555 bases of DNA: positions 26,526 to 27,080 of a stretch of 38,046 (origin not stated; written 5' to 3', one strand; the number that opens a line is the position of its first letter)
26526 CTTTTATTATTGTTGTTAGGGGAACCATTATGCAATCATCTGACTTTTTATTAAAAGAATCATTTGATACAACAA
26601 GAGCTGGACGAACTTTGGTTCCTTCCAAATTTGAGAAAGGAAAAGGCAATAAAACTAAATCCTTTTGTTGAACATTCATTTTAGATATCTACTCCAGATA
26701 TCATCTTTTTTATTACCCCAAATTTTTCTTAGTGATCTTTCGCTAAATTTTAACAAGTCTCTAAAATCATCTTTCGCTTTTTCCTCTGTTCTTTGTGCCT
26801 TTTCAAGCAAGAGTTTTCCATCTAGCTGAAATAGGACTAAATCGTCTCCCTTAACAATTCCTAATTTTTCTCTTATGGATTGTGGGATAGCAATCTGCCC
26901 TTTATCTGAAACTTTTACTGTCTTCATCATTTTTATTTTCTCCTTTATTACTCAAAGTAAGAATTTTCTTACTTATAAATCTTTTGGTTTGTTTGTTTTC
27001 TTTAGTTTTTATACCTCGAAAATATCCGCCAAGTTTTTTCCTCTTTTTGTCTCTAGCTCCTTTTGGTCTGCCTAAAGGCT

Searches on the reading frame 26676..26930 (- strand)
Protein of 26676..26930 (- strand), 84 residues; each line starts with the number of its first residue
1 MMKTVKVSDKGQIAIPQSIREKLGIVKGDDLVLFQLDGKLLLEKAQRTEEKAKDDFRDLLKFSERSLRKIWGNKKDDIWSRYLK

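Call 36: search_protein_families(library=pfam, proteins=[window:26676-26930:-])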
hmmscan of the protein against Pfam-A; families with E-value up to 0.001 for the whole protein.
window:26676-26930:- (84 aa): 2 families
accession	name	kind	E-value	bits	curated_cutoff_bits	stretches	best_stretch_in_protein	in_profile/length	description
PF04014.23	MazE_antitoxin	-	2.7e-09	37.3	24.7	1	4-47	1-45/48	Antidote-toxin recognition MazE, bacterial antitoxin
PF15937.10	PrlF_antitoxin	-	0.00012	22.6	32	1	6-68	3-64/99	prlF antitoxin for toxin YhaV_toxin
